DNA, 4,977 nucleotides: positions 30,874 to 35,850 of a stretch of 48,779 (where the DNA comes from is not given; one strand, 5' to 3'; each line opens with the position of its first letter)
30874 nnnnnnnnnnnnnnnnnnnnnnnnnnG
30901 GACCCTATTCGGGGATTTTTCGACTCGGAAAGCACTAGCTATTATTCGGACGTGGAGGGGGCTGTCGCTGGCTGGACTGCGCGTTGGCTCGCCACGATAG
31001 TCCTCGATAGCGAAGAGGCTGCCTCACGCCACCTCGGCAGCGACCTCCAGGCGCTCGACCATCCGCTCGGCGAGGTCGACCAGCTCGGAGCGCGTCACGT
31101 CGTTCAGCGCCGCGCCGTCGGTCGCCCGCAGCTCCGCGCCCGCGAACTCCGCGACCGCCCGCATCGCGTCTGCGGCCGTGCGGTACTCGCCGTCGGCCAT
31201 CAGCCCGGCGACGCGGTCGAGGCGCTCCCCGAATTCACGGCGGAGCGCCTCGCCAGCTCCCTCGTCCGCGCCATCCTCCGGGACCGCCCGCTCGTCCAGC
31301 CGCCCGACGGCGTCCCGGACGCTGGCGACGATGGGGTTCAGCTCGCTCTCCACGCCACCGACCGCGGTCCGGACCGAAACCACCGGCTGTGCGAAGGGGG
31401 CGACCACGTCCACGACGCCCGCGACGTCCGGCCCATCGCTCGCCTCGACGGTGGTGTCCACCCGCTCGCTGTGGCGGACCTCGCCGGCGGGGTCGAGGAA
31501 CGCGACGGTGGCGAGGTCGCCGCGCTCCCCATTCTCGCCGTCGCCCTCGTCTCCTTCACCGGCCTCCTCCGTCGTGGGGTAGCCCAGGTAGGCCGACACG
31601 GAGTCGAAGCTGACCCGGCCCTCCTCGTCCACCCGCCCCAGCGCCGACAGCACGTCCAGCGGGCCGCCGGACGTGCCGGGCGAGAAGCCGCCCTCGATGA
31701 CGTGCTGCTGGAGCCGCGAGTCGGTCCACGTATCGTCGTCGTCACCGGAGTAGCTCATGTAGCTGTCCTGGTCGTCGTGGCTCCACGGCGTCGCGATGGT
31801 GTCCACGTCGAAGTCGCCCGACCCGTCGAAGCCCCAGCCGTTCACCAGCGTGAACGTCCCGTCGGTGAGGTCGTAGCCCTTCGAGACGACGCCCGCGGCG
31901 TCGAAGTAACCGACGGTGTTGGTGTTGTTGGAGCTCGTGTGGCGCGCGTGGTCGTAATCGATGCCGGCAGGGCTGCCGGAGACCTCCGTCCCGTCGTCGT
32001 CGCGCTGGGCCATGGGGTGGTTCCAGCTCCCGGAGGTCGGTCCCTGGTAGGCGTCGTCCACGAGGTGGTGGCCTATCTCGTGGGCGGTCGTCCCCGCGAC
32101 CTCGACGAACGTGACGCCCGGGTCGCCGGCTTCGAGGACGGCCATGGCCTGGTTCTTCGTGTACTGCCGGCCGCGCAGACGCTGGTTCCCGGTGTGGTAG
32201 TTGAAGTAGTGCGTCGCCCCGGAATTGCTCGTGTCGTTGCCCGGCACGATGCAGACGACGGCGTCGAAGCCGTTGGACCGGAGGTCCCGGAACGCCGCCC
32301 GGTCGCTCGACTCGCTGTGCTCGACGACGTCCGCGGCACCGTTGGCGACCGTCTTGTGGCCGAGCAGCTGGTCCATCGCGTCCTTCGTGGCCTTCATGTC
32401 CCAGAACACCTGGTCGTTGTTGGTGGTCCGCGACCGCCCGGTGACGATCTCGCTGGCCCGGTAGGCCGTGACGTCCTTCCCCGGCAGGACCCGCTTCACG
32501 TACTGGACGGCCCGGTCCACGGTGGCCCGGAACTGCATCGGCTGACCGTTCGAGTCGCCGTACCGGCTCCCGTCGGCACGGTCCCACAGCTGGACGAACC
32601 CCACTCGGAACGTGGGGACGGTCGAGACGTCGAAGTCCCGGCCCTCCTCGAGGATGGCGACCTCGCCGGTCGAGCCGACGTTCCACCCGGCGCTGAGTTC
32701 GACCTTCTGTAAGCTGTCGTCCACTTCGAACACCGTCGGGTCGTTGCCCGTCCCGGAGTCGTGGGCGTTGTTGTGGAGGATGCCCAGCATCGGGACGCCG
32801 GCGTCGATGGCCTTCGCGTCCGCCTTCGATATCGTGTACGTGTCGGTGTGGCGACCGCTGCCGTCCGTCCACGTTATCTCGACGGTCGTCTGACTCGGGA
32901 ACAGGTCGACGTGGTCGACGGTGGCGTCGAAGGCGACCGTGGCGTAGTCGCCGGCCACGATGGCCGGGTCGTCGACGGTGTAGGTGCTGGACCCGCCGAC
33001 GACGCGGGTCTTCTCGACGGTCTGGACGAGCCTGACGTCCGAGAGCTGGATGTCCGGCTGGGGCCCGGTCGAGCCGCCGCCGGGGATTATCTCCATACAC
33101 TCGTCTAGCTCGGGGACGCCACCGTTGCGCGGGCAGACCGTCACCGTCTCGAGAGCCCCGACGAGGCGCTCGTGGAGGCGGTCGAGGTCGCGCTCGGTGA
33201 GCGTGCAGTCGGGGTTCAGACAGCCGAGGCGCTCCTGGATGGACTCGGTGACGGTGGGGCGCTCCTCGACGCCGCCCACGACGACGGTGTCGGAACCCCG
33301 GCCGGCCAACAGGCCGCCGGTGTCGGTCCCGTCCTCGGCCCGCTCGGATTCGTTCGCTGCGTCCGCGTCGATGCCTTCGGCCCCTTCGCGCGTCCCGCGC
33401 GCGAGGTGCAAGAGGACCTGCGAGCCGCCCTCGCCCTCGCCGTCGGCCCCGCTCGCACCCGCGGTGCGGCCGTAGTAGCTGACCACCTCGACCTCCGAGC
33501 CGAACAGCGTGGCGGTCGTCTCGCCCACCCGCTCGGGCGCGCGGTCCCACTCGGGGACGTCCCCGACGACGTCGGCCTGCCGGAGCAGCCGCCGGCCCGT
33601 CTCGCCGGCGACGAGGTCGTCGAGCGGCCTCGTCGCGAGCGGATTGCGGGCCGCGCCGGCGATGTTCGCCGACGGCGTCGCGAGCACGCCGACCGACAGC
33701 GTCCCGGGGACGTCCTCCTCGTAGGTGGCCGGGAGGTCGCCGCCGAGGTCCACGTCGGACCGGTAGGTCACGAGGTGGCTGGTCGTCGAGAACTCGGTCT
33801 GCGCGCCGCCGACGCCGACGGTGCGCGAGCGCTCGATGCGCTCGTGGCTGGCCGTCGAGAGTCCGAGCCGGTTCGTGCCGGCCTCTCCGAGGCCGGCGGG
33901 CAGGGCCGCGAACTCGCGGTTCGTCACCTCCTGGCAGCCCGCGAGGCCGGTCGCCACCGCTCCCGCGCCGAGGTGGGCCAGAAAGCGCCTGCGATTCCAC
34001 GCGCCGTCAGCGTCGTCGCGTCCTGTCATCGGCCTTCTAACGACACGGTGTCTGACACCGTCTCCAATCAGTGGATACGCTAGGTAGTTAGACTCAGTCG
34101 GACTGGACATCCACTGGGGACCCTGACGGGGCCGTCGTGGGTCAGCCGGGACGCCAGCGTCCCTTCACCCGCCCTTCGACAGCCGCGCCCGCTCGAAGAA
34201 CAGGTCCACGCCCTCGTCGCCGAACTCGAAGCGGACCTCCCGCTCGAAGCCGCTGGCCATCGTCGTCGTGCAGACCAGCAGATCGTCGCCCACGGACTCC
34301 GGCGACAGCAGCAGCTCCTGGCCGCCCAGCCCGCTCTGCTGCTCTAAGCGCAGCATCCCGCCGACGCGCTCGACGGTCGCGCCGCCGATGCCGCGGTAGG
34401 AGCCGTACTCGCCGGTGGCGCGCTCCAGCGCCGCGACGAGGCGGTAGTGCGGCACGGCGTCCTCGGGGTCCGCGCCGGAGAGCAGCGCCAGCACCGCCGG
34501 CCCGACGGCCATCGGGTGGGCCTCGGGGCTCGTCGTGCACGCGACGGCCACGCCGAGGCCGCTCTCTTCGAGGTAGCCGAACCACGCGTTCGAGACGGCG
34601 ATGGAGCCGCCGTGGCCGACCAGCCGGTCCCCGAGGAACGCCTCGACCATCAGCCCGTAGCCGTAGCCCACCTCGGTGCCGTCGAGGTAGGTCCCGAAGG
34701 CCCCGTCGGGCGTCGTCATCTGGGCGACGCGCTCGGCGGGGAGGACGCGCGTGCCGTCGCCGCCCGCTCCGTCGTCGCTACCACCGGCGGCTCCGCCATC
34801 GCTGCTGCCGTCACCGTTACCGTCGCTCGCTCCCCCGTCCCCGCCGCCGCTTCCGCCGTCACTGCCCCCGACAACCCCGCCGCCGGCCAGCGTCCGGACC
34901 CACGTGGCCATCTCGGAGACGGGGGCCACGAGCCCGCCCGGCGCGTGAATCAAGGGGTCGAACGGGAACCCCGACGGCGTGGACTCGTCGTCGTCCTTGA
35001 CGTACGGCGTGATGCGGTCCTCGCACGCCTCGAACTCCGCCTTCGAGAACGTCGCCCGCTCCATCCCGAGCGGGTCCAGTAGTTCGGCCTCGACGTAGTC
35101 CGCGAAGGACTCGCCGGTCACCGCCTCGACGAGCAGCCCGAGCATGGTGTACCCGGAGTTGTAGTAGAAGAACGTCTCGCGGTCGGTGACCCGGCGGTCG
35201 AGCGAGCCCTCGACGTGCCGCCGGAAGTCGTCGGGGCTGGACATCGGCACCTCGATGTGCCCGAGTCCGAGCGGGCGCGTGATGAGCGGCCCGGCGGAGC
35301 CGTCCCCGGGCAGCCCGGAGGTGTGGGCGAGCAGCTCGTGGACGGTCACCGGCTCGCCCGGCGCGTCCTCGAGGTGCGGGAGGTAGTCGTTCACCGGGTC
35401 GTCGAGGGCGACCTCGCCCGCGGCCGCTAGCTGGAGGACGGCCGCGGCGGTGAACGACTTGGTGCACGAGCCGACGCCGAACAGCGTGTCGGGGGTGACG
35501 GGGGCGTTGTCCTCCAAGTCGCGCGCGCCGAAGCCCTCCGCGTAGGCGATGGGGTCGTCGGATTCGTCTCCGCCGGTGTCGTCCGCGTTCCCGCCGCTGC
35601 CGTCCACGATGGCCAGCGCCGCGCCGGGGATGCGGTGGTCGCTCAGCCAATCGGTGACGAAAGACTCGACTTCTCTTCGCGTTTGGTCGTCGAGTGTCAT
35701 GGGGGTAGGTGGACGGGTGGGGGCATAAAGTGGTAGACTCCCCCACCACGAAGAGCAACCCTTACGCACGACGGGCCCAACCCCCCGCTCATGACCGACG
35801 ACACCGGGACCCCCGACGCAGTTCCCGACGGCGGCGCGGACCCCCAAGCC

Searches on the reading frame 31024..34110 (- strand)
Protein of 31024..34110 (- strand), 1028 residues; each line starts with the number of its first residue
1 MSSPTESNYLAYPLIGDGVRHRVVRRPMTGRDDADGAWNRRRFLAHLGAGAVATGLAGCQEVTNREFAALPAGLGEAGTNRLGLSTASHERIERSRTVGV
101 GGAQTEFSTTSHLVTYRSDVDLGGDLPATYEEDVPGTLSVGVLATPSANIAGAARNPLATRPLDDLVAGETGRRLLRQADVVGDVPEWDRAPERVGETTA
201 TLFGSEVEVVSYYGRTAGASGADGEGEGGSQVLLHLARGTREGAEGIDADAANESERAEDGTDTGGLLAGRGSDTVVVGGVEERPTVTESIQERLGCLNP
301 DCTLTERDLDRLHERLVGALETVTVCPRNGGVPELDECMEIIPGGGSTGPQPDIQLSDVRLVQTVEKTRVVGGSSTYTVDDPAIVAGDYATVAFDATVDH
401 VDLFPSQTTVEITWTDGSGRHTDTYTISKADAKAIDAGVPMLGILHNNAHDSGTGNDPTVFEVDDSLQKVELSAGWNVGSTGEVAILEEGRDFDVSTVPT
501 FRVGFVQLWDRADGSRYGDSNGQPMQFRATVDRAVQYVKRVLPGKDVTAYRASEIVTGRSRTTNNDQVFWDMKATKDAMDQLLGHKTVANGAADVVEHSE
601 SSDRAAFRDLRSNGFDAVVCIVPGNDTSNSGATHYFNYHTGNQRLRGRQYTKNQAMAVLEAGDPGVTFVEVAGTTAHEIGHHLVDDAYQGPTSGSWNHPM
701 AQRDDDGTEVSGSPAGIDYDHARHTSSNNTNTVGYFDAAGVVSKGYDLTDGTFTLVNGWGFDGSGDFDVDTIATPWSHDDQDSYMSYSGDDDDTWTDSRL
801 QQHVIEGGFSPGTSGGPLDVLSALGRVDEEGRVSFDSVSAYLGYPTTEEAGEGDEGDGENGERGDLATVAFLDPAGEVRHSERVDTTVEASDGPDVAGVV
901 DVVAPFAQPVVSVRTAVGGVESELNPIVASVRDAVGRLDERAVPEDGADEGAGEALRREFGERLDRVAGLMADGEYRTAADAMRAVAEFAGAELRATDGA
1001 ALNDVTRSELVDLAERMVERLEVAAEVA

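Call 28: search_protein_families(library=ncbifam, proteins=[window:31024-34110:-], max_evalue=0.01)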
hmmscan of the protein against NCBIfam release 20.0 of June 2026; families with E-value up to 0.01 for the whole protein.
window:31024-34110:- (1028 aa): 1 family
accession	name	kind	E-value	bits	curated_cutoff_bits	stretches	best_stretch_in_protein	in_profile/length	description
TIGR01409.1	TAT_signal_seq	domain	0.0038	17.5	16.7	0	39-58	2-21/29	twin-arginine translocation signal domain-containing protein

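Call 38: search_protein_families(library=pfam, proteins=[window:31024-34110:-], max_evalue=1)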
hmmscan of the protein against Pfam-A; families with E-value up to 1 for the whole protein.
window:31024-34110:- (1028 aa): 2 families
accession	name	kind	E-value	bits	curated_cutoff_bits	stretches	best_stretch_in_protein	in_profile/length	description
PF20127.4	DUF6517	-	3.1e-10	40.8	23.9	1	66-217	3-136/187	Family of unknown function (DUF6517)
PF19303.5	Anticodon_3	-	0.26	11.6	23.5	1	943-986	1-44/152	Anticodon binding domain of methionyl tRNA ligase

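Call 67: find_encoding_contigs(protein=window:31024-34029:-, flank=10000, max_places=10)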
Protein window:31024-34029:- (1001 aa): 1 contig read that carries it; 1 place shown.
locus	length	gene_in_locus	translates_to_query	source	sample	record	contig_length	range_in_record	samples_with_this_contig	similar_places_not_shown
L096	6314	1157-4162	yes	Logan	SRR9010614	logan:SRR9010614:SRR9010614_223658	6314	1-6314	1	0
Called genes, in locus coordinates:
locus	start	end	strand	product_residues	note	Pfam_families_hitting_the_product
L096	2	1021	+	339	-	?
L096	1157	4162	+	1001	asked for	PF20127:DUF6517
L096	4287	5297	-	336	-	-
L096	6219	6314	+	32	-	?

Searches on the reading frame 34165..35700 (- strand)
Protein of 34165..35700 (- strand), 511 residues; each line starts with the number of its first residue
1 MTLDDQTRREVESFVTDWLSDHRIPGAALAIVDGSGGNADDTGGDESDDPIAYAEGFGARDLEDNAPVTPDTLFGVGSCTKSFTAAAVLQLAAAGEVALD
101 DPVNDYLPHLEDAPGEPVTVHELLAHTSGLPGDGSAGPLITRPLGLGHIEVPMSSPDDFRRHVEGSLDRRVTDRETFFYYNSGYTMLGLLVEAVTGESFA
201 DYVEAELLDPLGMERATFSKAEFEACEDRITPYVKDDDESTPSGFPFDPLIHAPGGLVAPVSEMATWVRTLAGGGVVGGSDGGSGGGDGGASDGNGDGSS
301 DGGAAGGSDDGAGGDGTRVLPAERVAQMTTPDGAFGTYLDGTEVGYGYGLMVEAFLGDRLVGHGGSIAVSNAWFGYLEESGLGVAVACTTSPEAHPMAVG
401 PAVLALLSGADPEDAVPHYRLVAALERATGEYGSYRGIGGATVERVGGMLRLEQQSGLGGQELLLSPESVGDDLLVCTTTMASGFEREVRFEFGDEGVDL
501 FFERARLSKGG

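Call 6: search_protein_families(library=pfam, proteins=[window:34165-35700:-], max_evalue=0.01)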
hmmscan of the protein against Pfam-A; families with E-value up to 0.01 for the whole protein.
window:34165-35700:- (511 aa): 2 families
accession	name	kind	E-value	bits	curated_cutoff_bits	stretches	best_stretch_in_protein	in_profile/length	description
PF00144.29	Beta-lactamase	-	8.6e-55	186.6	27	1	17-403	7-323/329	Beta-lactamase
PF13969.11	Pab87_oct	-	7.8e-13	49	27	1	416-507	4-95/96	Pab87 octamerisation domain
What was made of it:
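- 34165..35700 (-): Pab87-like beta-lactamase-family gene, divergent from native hmgA; its TATA-like CTTTATG lies at 35724-35730. Pfam Beta-lactamase plus Pab87_oct (call 6).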

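Call 51: find_encoding_contigs(protein=window:34165-35700:-, flank=10000, max_places=10)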
Protein window:34165-35700:- (511 aa): no gene with exactly this product is on record in the collection.
